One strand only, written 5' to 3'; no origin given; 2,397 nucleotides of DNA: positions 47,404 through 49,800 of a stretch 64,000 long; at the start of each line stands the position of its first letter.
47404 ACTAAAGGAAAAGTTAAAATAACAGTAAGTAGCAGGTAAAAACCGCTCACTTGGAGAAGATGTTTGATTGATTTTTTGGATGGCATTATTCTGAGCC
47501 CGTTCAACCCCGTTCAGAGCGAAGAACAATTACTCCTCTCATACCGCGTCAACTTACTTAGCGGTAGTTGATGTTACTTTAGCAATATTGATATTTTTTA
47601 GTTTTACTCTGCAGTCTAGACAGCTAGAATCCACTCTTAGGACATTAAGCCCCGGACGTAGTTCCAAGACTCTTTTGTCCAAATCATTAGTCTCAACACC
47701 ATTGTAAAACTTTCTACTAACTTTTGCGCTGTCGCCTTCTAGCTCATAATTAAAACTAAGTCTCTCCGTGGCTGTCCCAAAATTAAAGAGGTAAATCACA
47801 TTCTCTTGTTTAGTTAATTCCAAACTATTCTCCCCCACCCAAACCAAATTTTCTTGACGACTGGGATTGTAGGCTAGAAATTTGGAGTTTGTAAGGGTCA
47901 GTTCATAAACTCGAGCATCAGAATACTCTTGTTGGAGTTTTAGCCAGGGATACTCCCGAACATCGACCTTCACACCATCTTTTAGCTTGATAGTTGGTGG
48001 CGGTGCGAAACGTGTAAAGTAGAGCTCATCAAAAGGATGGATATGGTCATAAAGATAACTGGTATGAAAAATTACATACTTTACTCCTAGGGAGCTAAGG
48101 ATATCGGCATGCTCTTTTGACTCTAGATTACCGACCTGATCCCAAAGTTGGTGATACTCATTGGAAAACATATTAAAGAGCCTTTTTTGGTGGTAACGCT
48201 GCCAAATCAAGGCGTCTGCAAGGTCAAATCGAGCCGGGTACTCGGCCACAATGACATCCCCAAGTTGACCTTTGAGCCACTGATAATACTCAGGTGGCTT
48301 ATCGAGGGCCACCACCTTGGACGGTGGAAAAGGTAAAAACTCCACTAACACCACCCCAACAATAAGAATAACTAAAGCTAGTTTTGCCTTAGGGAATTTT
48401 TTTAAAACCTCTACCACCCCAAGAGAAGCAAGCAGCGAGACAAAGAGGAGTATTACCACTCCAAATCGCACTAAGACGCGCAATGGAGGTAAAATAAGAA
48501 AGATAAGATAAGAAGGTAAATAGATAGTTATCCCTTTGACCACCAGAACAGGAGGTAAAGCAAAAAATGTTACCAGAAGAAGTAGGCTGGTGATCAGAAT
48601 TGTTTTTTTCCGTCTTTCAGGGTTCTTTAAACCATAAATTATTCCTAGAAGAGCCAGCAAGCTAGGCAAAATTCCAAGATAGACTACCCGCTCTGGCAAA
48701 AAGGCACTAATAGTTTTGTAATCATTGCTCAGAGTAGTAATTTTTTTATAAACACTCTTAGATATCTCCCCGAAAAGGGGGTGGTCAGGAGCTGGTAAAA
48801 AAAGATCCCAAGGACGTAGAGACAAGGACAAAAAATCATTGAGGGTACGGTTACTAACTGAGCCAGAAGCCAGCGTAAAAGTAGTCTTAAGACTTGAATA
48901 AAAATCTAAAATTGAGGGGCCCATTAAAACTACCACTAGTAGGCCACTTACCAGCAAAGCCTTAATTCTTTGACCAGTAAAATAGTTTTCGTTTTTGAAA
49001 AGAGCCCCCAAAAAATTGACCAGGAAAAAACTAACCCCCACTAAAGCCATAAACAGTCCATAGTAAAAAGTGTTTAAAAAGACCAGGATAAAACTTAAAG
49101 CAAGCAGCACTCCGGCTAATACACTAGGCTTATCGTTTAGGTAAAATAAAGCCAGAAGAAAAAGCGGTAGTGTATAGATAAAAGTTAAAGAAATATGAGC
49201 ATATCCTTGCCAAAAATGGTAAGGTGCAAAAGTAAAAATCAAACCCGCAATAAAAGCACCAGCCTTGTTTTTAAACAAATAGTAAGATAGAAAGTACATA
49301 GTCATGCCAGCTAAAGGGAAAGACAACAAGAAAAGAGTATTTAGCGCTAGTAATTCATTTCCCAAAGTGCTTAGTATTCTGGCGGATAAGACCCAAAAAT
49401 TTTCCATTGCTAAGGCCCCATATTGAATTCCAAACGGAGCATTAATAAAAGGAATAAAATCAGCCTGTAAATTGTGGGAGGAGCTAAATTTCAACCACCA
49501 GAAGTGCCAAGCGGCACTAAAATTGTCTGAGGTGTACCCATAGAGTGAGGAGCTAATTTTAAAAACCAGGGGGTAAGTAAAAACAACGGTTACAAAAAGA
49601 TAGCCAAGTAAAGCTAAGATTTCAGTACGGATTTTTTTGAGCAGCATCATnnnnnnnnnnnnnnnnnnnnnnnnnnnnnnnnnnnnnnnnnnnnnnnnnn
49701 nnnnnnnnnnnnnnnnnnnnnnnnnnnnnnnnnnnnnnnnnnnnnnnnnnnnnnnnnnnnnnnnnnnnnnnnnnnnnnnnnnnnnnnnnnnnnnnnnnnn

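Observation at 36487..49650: Triplicated novel polytopic membrane-protein family with GT-C-like features (one copy at 36.5 kb, a tandem pair at 45.5-49.6 kb)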

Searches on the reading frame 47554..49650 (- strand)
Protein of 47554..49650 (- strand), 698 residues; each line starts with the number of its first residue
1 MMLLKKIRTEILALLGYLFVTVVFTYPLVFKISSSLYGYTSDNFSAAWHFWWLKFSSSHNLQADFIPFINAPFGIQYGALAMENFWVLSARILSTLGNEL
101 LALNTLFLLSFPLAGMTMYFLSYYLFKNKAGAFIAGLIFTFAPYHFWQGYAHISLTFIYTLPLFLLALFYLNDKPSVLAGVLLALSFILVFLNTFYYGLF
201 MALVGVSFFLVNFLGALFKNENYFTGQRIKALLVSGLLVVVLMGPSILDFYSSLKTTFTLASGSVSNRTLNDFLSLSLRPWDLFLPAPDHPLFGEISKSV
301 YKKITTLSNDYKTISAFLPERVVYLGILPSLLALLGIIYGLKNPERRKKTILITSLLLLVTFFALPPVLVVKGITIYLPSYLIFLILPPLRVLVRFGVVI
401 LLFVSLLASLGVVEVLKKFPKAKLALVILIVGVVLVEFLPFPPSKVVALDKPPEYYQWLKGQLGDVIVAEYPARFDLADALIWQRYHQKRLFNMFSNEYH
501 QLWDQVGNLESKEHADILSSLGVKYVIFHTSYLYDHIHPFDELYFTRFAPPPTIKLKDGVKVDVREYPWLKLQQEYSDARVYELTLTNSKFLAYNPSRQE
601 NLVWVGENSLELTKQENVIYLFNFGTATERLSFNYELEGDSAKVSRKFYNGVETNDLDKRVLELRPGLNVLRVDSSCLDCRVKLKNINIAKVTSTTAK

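Call 9: search_protein_families(library=pfam, proteins=[window:47554-49650:-], max_evalue=1)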
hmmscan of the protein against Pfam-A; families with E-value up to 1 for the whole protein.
window:47554-49650:- (698 aa): 0 families

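Call 10: search_protein_families(library=ncbifam, proteins=[window:47554-49650:-], max_evalue=1)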
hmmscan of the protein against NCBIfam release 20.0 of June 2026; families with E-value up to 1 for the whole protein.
window:47554-49650:- (698 aa): 0 families

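Call 13: find_homologous_proteins(query=window:47554-49650:-)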
Query window:47554-49650:- (698 aa): 37 proteins with E <= 0.001 among 8000 candidates.
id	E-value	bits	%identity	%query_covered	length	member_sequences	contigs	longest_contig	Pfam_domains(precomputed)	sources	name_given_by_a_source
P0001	0.0e+0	1284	82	99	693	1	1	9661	-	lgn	-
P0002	1.8e-219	749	50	99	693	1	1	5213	-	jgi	jgi:hypothetical protein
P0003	1.9e-203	696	53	86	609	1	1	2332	-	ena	-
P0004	3.9e-122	427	40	82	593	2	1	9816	-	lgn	-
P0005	2.6e-121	424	36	95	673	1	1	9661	-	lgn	-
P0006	3.2e-121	424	41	84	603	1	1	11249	-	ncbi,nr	ncbi:MAG: hypothetical protein Q8N84_01825 [bacterium]|nr:hypothetical protein [bacterium]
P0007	6.0e-120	420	36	97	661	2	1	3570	-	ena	-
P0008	5.9e-119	417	40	82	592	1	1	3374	-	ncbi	-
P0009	1.2e-113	399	39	84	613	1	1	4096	PF19830.5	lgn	-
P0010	8.8e-113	396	38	89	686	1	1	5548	-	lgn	-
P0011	1.0e-108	383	36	92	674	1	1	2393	-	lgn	-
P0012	1.1e-98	350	35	81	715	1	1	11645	-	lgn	-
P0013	5.5e-96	341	33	99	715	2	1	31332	PF19830.5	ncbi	-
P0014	2.5e-89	319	36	78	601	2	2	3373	-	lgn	-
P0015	2.3e-83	299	36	81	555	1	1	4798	-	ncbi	-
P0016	2.4e-71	259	32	96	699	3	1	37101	PF19830.5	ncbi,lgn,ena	-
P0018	3.0e-59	219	29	74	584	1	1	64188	-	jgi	jgi:hypothetical protein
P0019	2.4e-49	187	31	74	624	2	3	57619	-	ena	-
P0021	2.9e-35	140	28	72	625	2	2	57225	-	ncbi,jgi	-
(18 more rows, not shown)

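Call 21: search_protein_families(library=pfam, alignment_id=A1, max_evalue=0.1)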
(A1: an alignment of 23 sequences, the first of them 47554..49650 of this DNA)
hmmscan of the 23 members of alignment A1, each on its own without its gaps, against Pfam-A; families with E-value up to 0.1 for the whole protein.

A. member 1, window:47554-49650:- (698 aa): 0 families

B. families by the number of members that match (of 23 scanned): 5 families
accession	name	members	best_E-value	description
PF09586.16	YfhO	4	0.00012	Bacterial membrane protein YfhO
PF08611.15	DUF1774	1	0.013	Fungal protein of unknown function (DUF1774)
PF00335.26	Tetraspanin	1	0.021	Tetraspanin family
PF18347.7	DUF5606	1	0.078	Domain of unknown function (DUF5606)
PF08458.16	PH_2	1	0.09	Plant pleckstrin homology-like region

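Call 28: predict_structure(alignment_id=A1)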
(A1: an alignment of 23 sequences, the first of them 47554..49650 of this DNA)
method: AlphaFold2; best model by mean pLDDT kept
length: 698 residues; sequences in the alignment: 23
mean_pLDDT: 84.2   pTM: 0.84
mean pLDDT of the five models: 84.2, 81.9, 81.6, 81.3, 76.8
residues with pLDDT >= 90: 301; 70-90: 309; 50-70: 63; < 50: 25
segments of 3 or more residues with pLDDT < 50: 256-266, 311-316, 542-544, 695-698
pLDDT, mean of each block of 10 residues (from residue 1): 80 94 87 86 87 90 87 76 78 89 92 96 95 95 81 85 97 96 96 87 95 94 95 96 81 51 49 75 79 82 67 51 84 96 94 96 83 82 74 78 96 92 90 82 73 95 93 83 94 77 88 93 94 73 62 77 77 92 89 85 86 89 90 83 84 73 89 81 79 56
secondary structure, 60 per line:
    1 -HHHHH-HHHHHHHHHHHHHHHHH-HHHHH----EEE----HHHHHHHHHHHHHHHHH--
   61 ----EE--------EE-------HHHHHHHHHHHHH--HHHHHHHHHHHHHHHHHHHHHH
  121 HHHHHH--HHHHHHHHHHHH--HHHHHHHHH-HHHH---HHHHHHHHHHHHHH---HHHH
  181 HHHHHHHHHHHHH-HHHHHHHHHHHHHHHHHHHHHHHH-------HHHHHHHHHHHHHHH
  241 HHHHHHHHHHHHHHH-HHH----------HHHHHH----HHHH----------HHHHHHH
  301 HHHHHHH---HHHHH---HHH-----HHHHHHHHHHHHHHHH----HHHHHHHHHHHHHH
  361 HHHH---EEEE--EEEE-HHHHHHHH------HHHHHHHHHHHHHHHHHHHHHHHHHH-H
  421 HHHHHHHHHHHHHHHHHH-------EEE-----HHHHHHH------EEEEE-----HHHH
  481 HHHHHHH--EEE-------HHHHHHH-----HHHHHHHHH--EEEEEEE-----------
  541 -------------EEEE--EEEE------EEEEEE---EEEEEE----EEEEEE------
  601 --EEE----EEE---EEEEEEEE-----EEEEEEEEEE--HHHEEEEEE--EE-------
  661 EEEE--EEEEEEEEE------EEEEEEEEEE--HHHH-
elements in order (helices of 4 or more, strands of 3 or more residues): H2-6 H8-24 H26-30 E35-37 H42-58 H84-96 H99-126 H129-140 H143-151 H153-156 H160-173 H177-193 H195-218 H226-255 H270-275 H280-283 H294-307 H311-315 H327-342 H347-364 E368-371 E374-377 H379-386 H393-418 H420-438 E446-448 H454-460 E467-471 H477-487 E490-492 H500-506 H512-520 E523-529 E554-557 E560-563 E570-575 E579-584 E589-594 E603-605 E610-612 E616-623 E629-638 E644-649 E661-664 E667-675 E682-691 H694-697
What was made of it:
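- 47554..49650 (-): Gene C: B/C-type GT-C-fold glycosyltransferase, 698 aa. Its ATG overlaps the stop codon of the upstream methyltransferase gene (ATGA). AF2 model pLDDT 84.2, pTM 0.84 (call 28).
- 49525..49527 (-): Codon for C Asp42 (YTSDNFS), at the N-terminus of the first helix of outside loop 1 (helix 42-58). Helix position from call 28.
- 47557..48015 (-): C residues 546-698: all-beta C-terminal domain, present in B and C and absent from A. Possibly a carbohydrate-binding module. Strand content in call 28.
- On GT-C superfamily (GT-C(A) structural class): It lies at the N-terminus of the first loop-1 helix (call 28).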

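Call 32: fold_search(model_id=the predicted structure, library=pdb)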
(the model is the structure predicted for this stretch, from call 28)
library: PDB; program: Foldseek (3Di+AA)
matches with E <= 10: 529; with E <= 0.001: 26
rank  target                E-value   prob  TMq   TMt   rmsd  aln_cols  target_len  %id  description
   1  8b6l_I                6.9e-11  1.00  0.50  0.51  14.8       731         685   13  Subtomogram average of the human Sec61-TRAP-OSTA-translocon (released 2022-12-07)
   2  9n9j_I                3.1e-10  1.00  0.49  0.49  15.1       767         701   13  Structure of a GRP94 folding intermediate engaged with a CCDC134- and FKBP11-bound secretory translocon (released 2025-11-19)
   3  7oci_F                7.7e-10  1.00  0.52  0.56  12.3       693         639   12  Cryo-EM structure of yeast Ost6p containing oligosaccharyltransferase complex (released 2022-02-16)
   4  8age_A                2.2e-09  1.00  0.50  0.54  12.5       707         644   11  Structure of yeast oligosaccharylransferase complex with acceptor peptide bound (released 2022-12-07)
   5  6s7t_A                4.2e-09  1.00  0.48  0.48  15.4       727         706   12  Cryo-EM structure of human oligosaccharyltransferase complex OST-B (released 2019-12-18)
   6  8pn9_A                4.8e-09  1.00  0.50  0.53  13.6       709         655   13  Structure of human oligosaccharyltransferase OST-A complex bound to NGI-1 (released 2024-05-08)
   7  6ftg_5                5.2e-09  1.00  0.49  0.53  15.5       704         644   13  Subtomogram average of OST-containing ribosome-translocon complexes from canine rough microsomal membranes (released 2018-03-21)
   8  6s7o_A                5.9e-09  1.00  0.51  0.54  13.5       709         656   13  Cryo-EM structure of human oligosaccharyltransferase complex OST-A (released 2019-12-18)
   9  8agc_A                7.8e-09  1.00  0.46  0.46  15.6       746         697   12  Structure of yeast oligosaccharylransferase complex with lipid-linked oligosaccharide and non-acceptor peptide bound (released 2022-12-07)
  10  6c26_A                1.3e-08  1.00  0.53  0.56  13.2       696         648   11  The Cryo-EM structure of a eukaryotic oligosaccharyl transferase complex (released 2018-01-31)
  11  6ezn_F                2.3e-08  1.00  0.46  0.49  12.4       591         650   12  Cryo-EM structure of the yeast oligosaccharyltransferase (OST) complex (released 2018-01-17)
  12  8agb_A                4.0e-08  1.00  0.46  0.50  12.9       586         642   12  Structure of yeast oligosaccharylransferase complex with lipid-linked oligosaccharide bound (released 2022-12-07)
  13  7e9s_A                8.2e-08  1.00  0.38  0.32  10.2       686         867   14  Archaeal oligosaccharyltransferase AglB from Archaeoglobus fulgidus in complex with an inhibitory peptide and a dolich (released 2021-09-08)
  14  3waj                  1.5e-07  1.00  0.42  0.37  14.7       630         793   14  Crystal structure of the Archaeoglobus fulgidus oligosaccharyltransferase (O29867_ARCFU) complex with Zn and sulfate (released 2013-10-30)
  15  5gmy_A                7.0e-07  1.00  0.38  0.33   9.8       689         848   13  Crystal structure of the Archaeoglobus fulgidus oligosaccharyltransferase (O29867_ARCFU) tethered with an acceptor pep (released 2017-02-01)
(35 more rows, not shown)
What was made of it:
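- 47554..49650 (-): Foldseek hits STT3 (E 7e-11, TM 0.50), AglB, DPY19, PglB, AftD, AftA, ArnT and Emb (call 32).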

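Call 35: search_solved_structures(query=A1, max_evalue=10)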
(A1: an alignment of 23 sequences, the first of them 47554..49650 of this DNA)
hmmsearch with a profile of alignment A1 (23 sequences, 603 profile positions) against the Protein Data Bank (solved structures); distinct sequences matched with E-value up to 10: 7.
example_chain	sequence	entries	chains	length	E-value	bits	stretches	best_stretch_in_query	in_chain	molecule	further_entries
5yhl_A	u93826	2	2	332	0.53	11.6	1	297-384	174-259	Prostaglandin E2 receptor EP4 subtype | Prostaglandin E2 receptor EP4 subtype,Prostaglandin E2 receptor EP4 subtype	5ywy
7d7m_A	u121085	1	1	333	0.59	11.5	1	297-384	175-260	Prostaglandin E2 receptor EP4 subtype,Prostaglandin E2 receptor EP4 subtype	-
3vgp_A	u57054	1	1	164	0.78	11.1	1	497-582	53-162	Transmembrane oligosaccharyl transferase, putative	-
9lj9_B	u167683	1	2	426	1.5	10.2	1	517-551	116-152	3-hexulose-6-phosphate synthase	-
8h8j_C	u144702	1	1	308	3.8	8.8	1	196-258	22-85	G-protein coupled receptor 35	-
8b9z_K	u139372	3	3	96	8.5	7.7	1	161-218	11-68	NADH-ubiquinone oxidoreductase chain 4L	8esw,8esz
8ba0_K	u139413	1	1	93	10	7.4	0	161-218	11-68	NADH-ubiquinone oxidoreductase chain 4L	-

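Call 41: find_related_loci(query=A3, collection=genome_contigs, flank=10000)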
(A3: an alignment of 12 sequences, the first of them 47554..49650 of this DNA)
Query A3 (698 aa) in genome_contigs; peptide patterns used: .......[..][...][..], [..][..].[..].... (x = any residue, [..] = any of these).
49 stretches matched a pattern; 1 encode a relative of the query (tblastn E <= 1e-3); 1 distinct loci.
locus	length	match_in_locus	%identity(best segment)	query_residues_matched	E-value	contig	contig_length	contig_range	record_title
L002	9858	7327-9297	37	25-692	3e-113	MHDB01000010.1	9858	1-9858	MAG: Candidatus Woykebacteria bacterium RIFCSPLOWO2_01_FULL_43_14 rifcsplowo2_01_scaffold_17746, whole genome shotgun se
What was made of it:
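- Tried and rejected: Woykebacteria (call 41).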

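Call 44: find_encoding_contigs(protein=P0013, flank=10000, max_places=2)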
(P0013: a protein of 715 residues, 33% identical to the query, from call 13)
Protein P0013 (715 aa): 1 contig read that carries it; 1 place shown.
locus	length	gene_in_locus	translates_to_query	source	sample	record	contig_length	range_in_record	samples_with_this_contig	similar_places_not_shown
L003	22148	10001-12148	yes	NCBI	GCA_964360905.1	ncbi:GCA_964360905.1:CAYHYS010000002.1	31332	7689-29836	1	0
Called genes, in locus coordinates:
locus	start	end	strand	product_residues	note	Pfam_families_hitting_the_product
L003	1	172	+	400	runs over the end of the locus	PF13439:Glyco_transf_4, PF00534:Glycos_transf_1, PF13692:Glyco_trans_1_4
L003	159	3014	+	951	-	PF00535:Glycos_transf_2, PF13641:Glyco_tranf_2_3 (weak)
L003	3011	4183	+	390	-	PF13439:Glyco_transf_4, PF13579:Glyco_trans_4_4, PF20706:GT4-conflict (weak), PF00534:Glycos_transf_1, PF13692:Glyco_trans_1_4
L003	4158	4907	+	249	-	PF13489:Methyltransf_23, PF13847:Methyltransf_31, PF08241:Methyltransf_11, PF08242:Methyltransf_12, PF13649:Methyltransf_25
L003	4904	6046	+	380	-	PF13439:Glyco_transf_4, PF13579:Glyco_trans_4_4 (faint), PF20706:GT4-conflict (weak), PF00534:Glycos_transf_1, PF13692:Glyco_trans_1_4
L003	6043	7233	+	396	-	PF00534:Glycos_transf_1, PF13692:Glyco_trans_1_4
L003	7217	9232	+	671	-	PF09586:YfhO (weak), PF19830:DUF6311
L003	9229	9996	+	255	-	PF02353:CMAS, PF05401:NodS (weak), PF13489:Methyltransf_23, PF13847:Methyltransf_31, PF08241:Methyltransf_11, PF08242:Methyltransf_12, PF13649:Methyltransf_25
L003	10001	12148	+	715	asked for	PF19830:DUF6311 (weak)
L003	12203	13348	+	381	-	PF20706:GT4-conflict, PF00534:Glycos_transf_1, PF13692:Glyco_trans_1_4, PF13524:Glyco_trans_1_2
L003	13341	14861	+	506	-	PF02366:PMT, PF13231:PMT_2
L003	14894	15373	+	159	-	PF13231:PMT_2, PF02366:PMT (faint)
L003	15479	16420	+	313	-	-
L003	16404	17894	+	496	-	PF01943:Polysacc_synt, PF13440:Polysacc_synt_3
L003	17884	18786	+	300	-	PF00535:Glycos_transf_2, PF10111:Glyco_tranf_2_2, PF13641:Glyco_tranf_2_3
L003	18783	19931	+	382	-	PF13439:Glyco_transf_4, PF00534:Glycos_transf_1, PF13692:Glyco_trans_1_4, PF20706:GT4-conflict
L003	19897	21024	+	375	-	PF00534:Glycos_transf_1, PF13692:Glyco_trans_1_4, PF13524:Glyco_trans_1_2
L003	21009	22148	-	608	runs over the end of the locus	PF19830:DUF6311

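Call 47: find_encoding_contigs(protein=P0016, flank=10000, max_places=2)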
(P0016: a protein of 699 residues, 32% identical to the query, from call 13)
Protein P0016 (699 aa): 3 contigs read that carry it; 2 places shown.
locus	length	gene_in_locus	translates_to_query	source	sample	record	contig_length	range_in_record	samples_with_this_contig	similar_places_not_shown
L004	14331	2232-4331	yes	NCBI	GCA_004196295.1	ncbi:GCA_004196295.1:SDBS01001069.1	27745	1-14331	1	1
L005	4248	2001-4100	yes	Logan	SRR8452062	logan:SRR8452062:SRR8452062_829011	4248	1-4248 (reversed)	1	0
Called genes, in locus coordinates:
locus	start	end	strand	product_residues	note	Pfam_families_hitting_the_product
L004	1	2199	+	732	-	?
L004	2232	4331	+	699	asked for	PF19830:DUF6311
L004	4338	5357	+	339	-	PF00535:Glycos_transf_2, PF10111:Glyco_tranf_2_2, PF13641:Glyco_tranf_2_3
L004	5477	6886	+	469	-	PF03721:UDPG_MGDP_dh_N, PF03807:F420_oxidored (faint), PF00984:UDPG_MGDP_dh, PF03720:UDPG_MGDP_dh_C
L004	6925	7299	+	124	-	PF10639:TMEM234, PF00892:EamA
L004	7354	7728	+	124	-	PF00892:EamA, PF10639:TMEM234 (weak)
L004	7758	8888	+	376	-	PF13439:Glyco_transf_4, PF13579:Glyco_trans_4_4 (weak), PF20706:GT4-conflict, PF00534:Glycos_transf_1, PF13692:Glyco_trans_1_4, PF13524:Glyco_trans_1_2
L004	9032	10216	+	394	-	PF13439:Glyco_transf_4, PF20706:GT4-conflict, PF00534:Glycos_transf_1, PF13692:Glyco_trans_1_4, PF13524:Glyco_trans_1_2 (weak)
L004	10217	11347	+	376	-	PF13439:Glyco_transf_4, PF13579:Glyco_trans_4_4 (faint), PF20706:GT4-conflict, PF00534:Glycos_transf_1, PF13692:Glyco_trans_1_4, PF13524:Glyco_trans_1_2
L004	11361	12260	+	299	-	PF00535:Glycos_transf_2, PF10111:Glyco_tranf_2_2 (weak), PF13641:Glyco_tranf_2_3, PF13632:Glyco_trans_2_3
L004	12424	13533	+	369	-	PF00483:NTP_transferase, PF12804:NTP_transf_3, PF25247:LbH_GLGC (faint), PF00132:Hexapep, PF25084:LbH_EIF2B, PF25087:GMPPB_C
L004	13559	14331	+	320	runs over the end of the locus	PF01073:3Beta_HSD (weak), PF01370:Epimerase, PF02719:Polysacc_synt_2, PF04321:RmlD_sub_bind, PF16363:GDP_Man_Dehyd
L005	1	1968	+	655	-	?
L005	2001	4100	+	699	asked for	PF19830:DUF6311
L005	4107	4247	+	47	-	?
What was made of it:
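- In L004 a family member is followed by a GT2 and a pair of 124-aa EamA proteins (call 47).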

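Call 48: find_encoding_contigs(protein=P0019, flank=10000, max_places=2)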
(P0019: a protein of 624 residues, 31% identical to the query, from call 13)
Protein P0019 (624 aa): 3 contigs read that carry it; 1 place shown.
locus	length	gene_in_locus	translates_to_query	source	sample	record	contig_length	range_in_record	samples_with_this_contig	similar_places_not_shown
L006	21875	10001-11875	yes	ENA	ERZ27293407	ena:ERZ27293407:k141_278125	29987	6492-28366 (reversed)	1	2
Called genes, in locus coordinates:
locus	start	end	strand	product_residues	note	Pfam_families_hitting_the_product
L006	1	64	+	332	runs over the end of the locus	PF00106:adh_short (faint), PF01073:3Beta_HSD, PF01370:Epimerase, PF02719:Polysacc_synt_2, PF04321:RmlD_sub_bind, PF07993:NAD_binding_4 (faint), PF16363:GDP_Man_Dehyd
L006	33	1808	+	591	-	PF02776:TPP_enzyme_N, PF00205:TPP_enzyme_M, PF02775:TPP_enzyme_C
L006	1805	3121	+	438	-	PF01041:DegT_DnrJ_EryC1, PF00266:Aminotran_5 (weak), PF01053:Cys_Met_Meta_PP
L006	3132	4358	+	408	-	PF00534:Glycos_transf_1, PF13692:Glyco_trans_1_4, PF13524:Glyco_trans_1_2 (weak)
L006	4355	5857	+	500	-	PF02310:B12-binding, PF04055:Radical_SAM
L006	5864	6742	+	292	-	PF13489:Methyltransf_23, PF01209:Ubie_methyltran (weak), PF07021:MetW, PF13847:Methyltransf_31, PF08241:Methyltransf_11, PF08242:Methyltransf_12, PF13649:Methyltransf_25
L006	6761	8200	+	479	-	PF02310:B12-binding, PF04055:Radical_SAM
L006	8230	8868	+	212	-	PF01209:Ubie_methyltran (weak), PF13489:Methyltransf_23, PF13847:Methyltransf_31, PF08241:Methyltransf_11, PF08242:Methyltransf_12, PF13649:Methyltransf_25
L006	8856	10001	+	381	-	PF00534:Glycos_transf_1, PF13692:Glyco_trans_1_4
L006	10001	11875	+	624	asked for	-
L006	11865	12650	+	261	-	PF11306:DUF3108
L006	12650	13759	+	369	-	PF01041:DegT_DnrJ_EryC1, PF01053:Cys_Met_Meta_PP (weak)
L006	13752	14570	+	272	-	PF00535:Glycos_transf_2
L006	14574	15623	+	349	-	PF01370:Epimerase, PF02719:Polysacc_synt_2 (faint), PF04321:RmlD_sub_bind, PF16363:GDP_Man_Dehyd, PF07993:NAD_binding_4 (weak)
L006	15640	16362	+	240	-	PF03848:TehB (faint), PF08003:Methyltransf_9 (weak), PF13489:Methyltransf_23, PF07021:MetW, PF13847:Methyltransf_31, PF08241:Methyltransf_11, PF08242:Methyltransf_12, PF13649:Methyltransf_25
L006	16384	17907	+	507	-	PF02543:Carbam_trans_N, PF16861:Carbam_trans_C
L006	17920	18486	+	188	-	PF08645:PNK3P, PF13419:HAD_2 (faint), PF13242:Hydrolase_like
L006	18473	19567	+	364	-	PF06925:MGDG_synth, PF02350:Epimerase_2 (weak), PF04101:Glyco_tran_28_C, PF00534:Glycos_transf_1 (weak)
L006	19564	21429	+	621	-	PF17764:PriA_3primeBD, PF18074:PriA_C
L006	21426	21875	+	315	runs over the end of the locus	PF00551:Formyl_trans_N, PF02911:Formyl_trans_C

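Call 57: search_protein_families(library=pfam, proteins=[L003:7217-9232:+, L003:10001-12148:+], max_evalue=0.01)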
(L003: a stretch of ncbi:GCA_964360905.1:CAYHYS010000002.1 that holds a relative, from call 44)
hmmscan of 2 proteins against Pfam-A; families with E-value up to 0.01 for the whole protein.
L003:7217-9232:+ (671 aa): 1 family
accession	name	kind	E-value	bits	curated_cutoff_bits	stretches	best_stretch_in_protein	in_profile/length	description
PF09586.16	YfhO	-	5.6e-06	25.4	28.5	1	93-255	78-238/835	Bacterial membrane protein YfhO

L003:10001-12148:+ (715 aa): 0 families
